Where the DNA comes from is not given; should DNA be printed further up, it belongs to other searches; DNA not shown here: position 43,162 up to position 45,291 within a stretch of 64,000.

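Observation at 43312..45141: Adenylate/guanylate cyclase-Ser/Thr kinase fusion protein encoded inside the pilus/secretion locus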

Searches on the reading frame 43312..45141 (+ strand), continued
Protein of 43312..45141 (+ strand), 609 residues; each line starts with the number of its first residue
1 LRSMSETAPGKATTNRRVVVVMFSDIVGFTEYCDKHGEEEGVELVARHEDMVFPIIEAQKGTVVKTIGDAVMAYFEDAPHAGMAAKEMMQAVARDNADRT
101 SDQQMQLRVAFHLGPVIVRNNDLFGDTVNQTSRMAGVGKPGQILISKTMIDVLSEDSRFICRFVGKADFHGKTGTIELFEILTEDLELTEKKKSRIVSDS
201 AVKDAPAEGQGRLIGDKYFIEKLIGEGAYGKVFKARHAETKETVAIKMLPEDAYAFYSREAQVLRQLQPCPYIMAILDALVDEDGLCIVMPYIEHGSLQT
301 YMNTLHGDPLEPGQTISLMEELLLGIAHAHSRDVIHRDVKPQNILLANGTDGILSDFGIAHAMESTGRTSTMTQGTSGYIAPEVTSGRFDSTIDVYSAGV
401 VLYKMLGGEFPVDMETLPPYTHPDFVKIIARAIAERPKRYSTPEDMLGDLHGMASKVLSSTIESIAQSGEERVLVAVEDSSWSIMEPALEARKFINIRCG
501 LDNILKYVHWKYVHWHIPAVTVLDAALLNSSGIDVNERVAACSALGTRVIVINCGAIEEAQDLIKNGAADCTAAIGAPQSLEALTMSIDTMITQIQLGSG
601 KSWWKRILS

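Call 11: find_encoding_contigs(protein=P0002, flank=10000, max_places=4)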
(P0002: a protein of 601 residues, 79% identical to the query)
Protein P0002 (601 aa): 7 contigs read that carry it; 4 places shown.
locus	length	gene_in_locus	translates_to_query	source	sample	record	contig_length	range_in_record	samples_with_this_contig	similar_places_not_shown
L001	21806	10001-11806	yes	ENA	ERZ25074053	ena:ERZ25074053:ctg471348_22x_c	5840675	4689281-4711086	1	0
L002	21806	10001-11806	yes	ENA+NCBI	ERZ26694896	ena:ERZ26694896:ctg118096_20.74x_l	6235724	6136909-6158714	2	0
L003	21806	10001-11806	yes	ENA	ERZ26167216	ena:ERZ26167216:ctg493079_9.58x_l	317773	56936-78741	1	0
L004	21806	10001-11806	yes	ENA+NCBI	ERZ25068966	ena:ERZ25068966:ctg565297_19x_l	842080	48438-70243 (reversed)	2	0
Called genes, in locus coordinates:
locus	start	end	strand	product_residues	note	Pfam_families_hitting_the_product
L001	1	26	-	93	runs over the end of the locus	-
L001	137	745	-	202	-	PF01833:TIG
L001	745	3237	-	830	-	PF13620:CarboxypepD_reg, PF13715:CarbopepD_reg_2 (weak)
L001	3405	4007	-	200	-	PF07963:N_methyl (weak), PF08334:T2SSG (faint)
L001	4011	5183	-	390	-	-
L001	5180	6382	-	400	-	-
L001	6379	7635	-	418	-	PF13620:CarboxypepD_reg (weak)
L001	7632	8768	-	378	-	PF13620:CarboxypepD_reg (weak)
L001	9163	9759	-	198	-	PF07963:N_methyl (weak), PF08334:T2SSG (faint), PF22434:PilW_C (faint)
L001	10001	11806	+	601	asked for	PF00211:Guanylate_cyc, PF00069:Pkinase, PF07714:PK_Tyr_Ser-Thr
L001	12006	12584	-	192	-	PF08334:T2SSG (faint)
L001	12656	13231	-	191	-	PF08334:T2SSG (faint)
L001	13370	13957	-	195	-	PF07963:N_methyl (weak), PF08334:T2SSG (faint)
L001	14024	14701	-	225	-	-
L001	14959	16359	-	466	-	PF00072:Response_reg, PF00158:Sigma54_activat, PF14532:Sigma54_activ_2, PF00004:AAA (weak), PF25601:AAA_lid_14, PF18024:HTH_50 (weak), PF02954:HTH_8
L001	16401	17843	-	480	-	PF00989:PAS, PF08448:PAS_4, PF13426:PAS_9, PF00512:HisKA, PF02518:HATPase_c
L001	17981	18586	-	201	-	PF01478:Peptidase_A24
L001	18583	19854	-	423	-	PF00515:TPR_1 (faint), PF13424:TPR_12 (weak), PF13432:TPR_16 (weak), PF13414:TPR_11 (weak), PF13424:TPR_12 (weak), PF07719:TPR_2 (weak), PF23914:TPR_CcmH_CycH (weak), PF14559:TPR_19 (weak), +9 more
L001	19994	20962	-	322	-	PF13191:AAA_16, PF13401:AAA_22, PF07728:AAA_5 (weak)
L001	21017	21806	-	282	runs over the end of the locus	PF00263:Secretin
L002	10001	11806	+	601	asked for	PF00211:Guanylate_cyc, PF00069:Pkinase, PF07714:PK_Tyr_Ser-Thr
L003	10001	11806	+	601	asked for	PF00211:Guanylate_cyc, PF00069:Pkinase, PF07714:PK_Tyr_Ser-Thr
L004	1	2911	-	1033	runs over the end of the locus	PF13620:CarboxypepD_reg, PF13715:CarbopepD_reg_2 (weak), PF01833:TIG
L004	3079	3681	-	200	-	PF07963:N_methyl (weak), PF08334:T2SSG (faint)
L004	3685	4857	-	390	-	-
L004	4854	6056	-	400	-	-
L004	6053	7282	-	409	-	PF13620:CarboxypepD_reg (weak)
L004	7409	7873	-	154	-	-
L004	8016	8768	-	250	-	-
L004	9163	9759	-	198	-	PF07963:N_methyl (weak), PF08334:T2SSG (faint), PF22434:PilW_C (faint)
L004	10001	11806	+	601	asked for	PF00211:Guanylate_cyc, PF00069:Pkinase, PF07714:PK_Tyr_Ser-Thr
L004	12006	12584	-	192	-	PF08334:T2SSG (faint)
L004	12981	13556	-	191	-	PF08334:T2SSG (faint)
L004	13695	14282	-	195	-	PF07963:N_methyl (weak), PF08334:T2SSG (faint)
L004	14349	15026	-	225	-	-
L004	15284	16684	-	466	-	PF00072:Response_reg, PF00158:Sigma54_activat, PF14532:Sigma54_activ_2, PF00004:AAA (weak), PF25601:AAA_lid_14, PF18024:HTH_50 (weak), PF02954:HTH_8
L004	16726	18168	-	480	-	PF00989:PAS, PF08448:PAS_4, PF13426:PAS_9, PF00512:HisKA, PF02518:HATPase_c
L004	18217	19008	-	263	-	-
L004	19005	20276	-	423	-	PF00515:TPR_1 (faint), PF07719:TPR_2 (faint), PF13174:TPR_6 (faint), PF13176:TPR_7 (faint), PF13432:TPR_16 (weak), PF13424:TPR_12 (weak), PF14559:TPR_19 (weak), PF23914:TPR_CcmH_CycH (weak), +8 more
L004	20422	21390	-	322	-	PF13191:AAA_16, PF13401:AAA_22, PF07728:AAA_5 (weak)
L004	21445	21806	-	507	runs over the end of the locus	PF07655:Secretin_N_2 (faint), PF00263:Secretin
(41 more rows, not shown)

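Call 13: find_related_loci(query=A1, collection=genome_contigs, flank=10000)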
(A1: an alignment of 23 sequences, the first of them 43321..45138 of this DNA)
Query A1 (606 aa) in genome_contigs; peptide patterns used: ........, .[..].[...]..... (x = any residue, [..] = any of these).
23 stretches matched a pattern; 6 encode a relative of the query (tblastn E <= 1e-3); 6 distinct loci.
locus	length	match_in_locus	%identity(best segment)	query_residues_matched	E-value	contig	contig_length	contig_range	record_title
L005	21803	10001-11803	79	1-606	0e+0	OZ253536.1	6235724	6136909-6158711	MAG: Terriglobia bacterium isolate 570eb75b-1a66-44b7-9e00-175d82520f17 genome assembly, chromosome: 1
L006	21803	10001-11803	79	1-606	0e+0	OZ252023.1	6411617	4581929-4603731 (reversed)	MAG: Terriglobia bacterium isolate 4b86926d-b30a-48b0-93b4-9238d0c5afee genome assembly, chromosome: 1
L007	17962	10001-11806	62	3-605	0e+0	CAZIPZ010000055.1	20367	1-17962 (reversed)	MAG TPA_asm: uncultured Solibacteraceae bacterium isolate SRP287453_co1_354 genome assembly, contig: NODE_4656_length_20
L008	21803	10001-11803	75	1-606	0e+0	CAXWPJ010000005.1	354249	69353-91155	MAG: Terriglobia bacterium isolate 1b16e62b-751d-475c-a58a-de564b65d07b genome assembly, contig: contig_5, whole genome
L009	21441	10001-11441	84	122-606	0e+0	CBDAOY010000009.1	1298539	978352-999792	MAG: Terriglobia bacterium isolate 90597ecc-74e2-4125-9827-64c58cf94560 genome assembly, contig: contig_9, whole genome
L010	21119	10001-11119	75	225-606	0e+0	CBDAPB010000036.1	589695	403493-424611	MAG: Terriglobia bacterium isolate 31a228a7-81be-4cc5-a9ae-24dcd83c458e genome assembly, contig: contig_36, whole genome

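Call 14: find_encoding_contigs(protein=P0015, flank=10000, max_places=2)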
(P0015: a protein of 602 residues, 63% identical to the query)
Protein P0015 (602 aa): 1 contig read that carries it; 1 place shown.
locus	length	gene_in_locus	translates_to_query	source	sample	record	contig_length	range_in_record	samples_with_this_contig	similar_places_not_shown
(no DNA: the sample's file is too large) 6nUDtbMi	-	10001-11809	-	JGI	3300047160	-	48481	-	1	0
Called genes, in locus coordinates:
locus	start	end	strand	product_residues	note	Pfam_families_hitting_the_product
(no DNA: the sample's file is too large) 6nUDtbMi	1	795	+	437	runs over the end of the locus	PF03447:NAD_binding_3, PF00742:Homoserine_dh, PF01842:ACT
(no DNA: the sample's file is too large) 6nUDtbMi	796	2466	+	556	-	-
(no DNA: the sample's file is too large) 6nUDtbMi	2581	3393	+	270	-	PF08334:T2SSG (faint), PF22434:PilW_C (faint)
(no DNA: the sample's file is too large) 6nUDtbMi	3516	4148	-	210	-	PF07963:N_methyl, PF08334:T2SSG (faint)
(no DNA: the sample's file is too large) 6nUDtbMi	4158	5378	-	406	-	-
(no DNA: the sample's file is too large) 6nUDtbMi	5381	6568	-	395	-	PF08334:T2SSG (faint), PF13620:CarboxypepD_reg, PF17210:SdrD_B (faint)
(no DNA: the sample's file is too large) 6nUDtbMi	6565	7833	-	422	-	PF13620:CarboxypepD_reg (weak)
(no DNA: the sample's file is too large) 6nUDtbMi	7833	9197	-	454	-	PF02369:Big_1 (weak), PF13620:CarboxypepD_reg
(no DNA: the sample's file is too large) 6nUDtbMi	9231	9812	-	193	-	PF07963:N_methyl, PF08334:T2SSG (faint)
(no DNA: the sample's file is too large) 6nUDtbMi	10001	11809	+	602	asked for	PF00211:Guanylate_cyc, PF00069:Pkinase, PF07714:PK_Tyr_Ser-Thr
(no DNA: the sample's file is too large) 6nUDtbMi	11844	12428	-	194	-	PF07963:N_methyl, PF08334:T2SSG (weak)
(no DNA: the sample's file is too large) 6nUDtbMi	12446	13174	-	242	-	PF22434:PilW_C (faint)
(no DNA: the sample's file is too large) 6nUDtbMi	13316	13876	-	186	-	PF08334:T2SSG (faint)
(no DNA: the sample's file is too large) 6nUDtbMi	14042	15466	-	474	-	PF00072:Response_reg, PF07724:AAA_2 (faint), PF00158:Sigma54_activat, PF14532:Sigma54_activ_2, PF00004:AAA (weak), PF25601:AAA_lid_14, PF02954:HTH_8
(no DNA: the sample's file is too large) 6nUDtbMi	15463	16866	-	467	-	PF00989:PAS, PF08448:PAS_4, PF13426:PAS_9, PF00512:HisKA, PF02518:HATPase_c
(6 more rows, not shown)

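Call 15: find_encoding_contigs(protein=P0030, flank=10000, max_places=2)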
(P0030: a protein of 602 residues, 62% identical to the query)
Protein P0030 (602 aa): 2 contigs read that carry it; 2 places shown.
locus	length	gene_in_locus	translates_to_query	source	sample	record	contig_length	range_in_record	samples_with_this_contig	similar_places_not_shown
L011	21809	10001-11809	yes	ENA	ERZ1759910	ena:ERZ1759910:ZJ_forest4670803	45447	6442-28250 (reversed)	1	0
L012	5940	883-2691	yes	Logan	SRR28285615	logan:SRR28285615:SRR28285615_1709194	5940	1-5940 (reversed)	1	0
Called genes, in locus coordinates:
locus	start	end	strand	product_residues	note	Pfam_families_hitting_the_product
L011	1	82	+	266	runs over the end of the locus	PF08334:T2SSG (faint), PF22434:PilW_C (faint)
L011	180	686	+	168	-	-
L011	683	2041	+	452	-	-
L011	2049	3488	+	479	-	-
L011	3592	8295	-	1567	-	PF25778:DUF7948, PF06739:SBBP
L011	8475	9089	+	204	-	PF07963:N_methyl (weak), PF08334:T2SSG (faint)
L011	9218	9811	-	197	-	PF07963:N_methyl, PF08334:T2SSG (faint), PF22434:PilW_C (faint)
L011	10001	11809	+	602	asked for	PF00211:Guanylate_cyc, PF00069:Pkinase, PF07714:PK_Tyr_Ser-Thr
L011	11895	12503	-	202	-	PF07963:N_methyl, PF08334:T2SSG (faint)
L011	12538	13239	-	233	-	PF22434:PilW_C (faint)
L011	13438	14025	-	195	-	PF07963:N_methyl, PF08334:T2SSG (faint), PF22434:PilW_C (faint)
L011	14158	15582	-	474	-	PF00072:Response_reg, PF07724:AAA_2 (faint), PF00158:Sigma54_activat, PF14532:Sigma54_activ_2, PF00004:AAA (weak), PF25601:AAA_lid_14, PF02954:HTH_8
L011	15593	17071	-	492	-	PF00989:PAS, PF08448:PAS_4, PF13426:PAS_9, PF00512:HisKA, PF02518:HATPase_c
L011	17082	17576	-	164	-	PF01478:Peptidase_A24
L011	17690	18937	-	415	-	-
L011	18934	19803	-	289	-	PF25199:nSTAND_NTPase5 (faint), PF20703:nSTAND1 (weak), PF05621:TniB (faint), PF13191:AAA_16, PF01637:ATPase_2 (weak), PF13604:AAA_30 (weak), PF13173:AAA_14 (faint), PF13401:AAA_22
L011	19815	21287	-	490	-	PF07660:STN (weak), PF00263:Secretin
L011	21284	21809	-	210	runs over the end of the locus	-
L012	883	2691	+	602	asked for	PF00211:Guanylate_cyc, PF00069:Pkinase, PF07714:PK_Tyr_Ser-Thr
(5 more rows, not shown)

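Call 16: find_encoding_contigs(protein=P0024, flank=10000, max_places=2)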
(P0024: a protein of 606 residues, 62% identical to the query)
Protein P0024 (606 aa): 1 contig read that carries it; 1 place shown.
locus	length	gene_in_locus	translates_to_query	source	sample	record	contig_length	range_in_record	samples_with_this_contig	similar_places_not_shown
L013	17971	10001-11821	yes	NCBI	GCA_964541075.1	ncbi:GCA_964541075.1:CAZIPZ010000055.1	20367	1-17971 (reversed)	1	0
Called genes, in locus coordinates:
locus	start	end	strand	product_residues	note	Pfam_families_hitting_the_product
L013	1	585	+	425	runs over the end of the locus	PF03447:NAD_binding_3, PF00742:Homoserine_dh, PF01842:ACT, PF22629:ACT_AHAS_ss (weak)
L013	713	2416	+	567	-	PF07719:TPR_2 (faint), PF13428:TPR_14 (faint), PF13371:TPR_9 (weak), PF13432:TPR_16 (weak)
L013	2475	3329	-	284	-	PF22434:PilW_C (faint)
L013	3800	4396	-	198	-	PF07963:N_methyl (weak), PF08334:T2SSG (faint)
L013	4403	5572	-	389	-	-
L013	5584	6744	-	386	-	PF13620:CarboxypepD_reg (weak)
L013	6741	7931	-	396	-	PF13620:CarboxypepD_reg (faint)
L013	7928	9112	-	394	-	PF13620:CarboxypepD_reg (weak)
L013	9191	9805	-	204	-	PF08334:T2SSG (faint)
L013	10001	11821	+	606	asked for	PF00211:Guanylate_cyc, PF00069:Pkinase, PF07714:PK_Tyr_Ser-Thr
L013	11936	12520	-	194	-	PF07963:N_methyl, PF08334:T2SSG (faint)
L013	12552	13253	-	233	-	PF22434:PilW_C (faint)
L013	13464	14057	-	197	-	PF07963:N_methyl (faint), PF08334:T2SSG (faint)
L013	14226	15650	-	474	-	PF00072:Response_reg, PF07724:AAA_2 (faint), PF00158:Sigma54_activat, PF14532:Sigma54_activ_2, PF00004:AAA (weak), PF25601:AAA_lid_14, PF02954:HTH_8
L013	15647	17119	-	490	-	PF00989:PAS, PF08448:PAS_4, PF13426:PAS_9, PF00512:HisKA, PF02518:HATPase_c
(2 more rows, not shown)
